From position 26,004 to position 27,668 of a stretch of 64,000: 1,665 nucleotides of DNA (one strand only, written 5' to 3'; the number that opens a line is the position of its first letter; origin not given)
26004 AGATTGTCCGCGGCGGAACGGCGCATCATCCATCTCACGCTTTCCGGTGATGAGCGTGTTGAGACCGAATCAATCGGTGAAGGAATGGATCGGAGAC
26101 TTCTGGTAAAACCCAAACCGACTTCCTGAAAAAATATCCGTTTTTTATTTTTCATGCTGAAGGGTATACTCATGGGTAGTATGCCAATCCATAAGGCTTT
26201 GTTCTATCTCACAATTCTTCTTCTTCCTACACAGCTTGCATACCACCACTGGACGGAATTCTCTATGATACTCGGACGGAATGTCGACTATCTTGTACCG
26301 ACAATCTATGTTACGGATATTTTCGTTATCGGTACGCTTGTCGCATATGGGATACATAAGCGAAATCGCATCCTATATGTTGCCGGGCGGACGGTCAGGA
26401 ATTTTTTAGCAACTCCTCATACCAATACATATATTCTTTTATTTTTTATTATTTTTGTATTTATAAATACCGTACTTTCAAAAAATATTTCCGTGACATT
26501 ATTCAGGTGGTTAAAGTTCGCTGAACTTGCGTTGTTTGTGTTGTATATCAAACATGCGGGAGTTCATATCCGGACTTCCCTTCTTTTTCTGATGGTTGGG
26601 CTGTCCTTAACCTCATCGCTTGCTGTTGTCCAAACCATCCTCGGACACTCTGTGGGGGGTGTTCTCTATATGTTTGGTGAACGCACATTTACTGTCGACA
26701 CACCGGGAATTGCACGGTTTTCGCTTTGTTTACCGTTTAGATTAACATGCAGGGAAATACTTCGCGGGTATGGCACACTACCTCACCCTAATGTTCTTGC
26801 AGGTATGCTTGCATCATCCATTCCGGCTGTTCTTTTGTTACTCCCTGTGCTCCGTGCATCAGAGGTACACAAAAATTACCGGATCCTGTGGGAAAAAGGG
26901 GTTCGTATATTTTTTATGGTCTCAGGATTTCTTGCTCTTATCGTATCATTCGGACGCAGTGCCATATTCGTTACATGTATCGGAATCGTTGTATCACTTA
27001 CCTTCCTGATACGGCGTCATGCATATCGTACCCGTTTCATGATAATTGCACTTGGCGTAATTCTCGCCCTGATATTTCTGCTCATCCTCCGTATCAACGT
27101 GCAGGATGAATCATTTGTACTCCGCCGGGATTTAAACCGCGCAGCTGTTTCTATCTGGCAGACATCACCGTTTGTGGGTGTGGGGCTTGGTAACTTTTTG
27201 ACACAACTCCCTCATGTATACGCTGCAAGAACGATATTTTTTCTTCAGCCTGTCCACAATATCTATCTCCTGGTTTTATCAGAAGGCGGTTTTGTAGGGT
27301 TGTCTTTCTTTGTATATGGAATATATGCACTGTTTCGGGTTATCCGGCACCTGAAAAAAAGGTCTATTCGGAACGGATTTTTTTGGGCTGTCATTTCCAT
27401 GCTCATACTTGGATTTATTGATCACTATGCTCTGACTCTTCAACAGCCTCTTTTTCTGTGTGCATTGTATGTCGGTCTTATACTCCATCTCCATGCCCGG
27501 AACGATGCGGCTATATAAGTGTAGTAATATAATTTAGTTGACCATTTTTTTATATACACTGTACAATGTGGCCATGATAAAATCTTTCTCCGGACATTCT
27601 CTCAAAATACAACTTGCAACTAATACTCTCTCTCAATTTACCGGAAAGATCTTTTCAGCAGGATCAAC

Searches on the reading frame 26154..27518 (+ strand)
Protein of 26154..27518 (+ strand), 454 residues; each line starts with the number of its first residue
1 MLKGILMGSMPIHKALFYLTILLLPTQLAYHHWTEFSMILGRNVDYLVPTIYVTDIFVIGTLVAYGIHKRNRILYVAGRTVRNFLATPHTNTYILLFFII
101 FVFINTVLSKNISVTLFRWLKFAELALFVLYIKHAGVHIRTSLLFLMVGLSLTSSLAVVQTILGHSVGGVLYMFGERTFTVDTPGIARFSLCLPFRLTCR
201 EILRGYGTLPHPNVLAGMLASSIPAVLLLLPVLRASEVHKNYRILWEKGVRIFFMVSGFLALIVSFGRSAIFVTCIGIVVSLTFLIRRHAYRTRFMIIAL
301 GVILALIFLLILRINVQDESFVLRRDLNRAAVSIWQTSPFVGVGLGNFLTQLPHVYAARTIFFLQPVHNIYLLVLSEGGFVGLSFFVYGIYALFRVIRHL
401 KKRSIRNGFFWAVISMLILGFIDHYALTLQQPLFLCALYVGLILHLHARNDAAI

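Call 42: search_protein_families(library=ncbifam, proteins=[window:26154-27518:+], max_evalue=0.00001)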
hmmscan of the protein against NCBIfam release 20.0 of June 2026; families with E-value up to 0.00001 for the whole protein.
window:26154-27518:+ (454 aa): 1 family
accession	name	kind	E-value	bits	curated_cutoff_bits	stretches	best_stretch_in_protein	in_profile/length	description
TIGR03097.1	PEP_O_lig_1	hypoth_equivalog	1.5e-07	30.7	188.1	1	225-411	173-363/408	putative O-glycosylation ligase, exosortase A system-associated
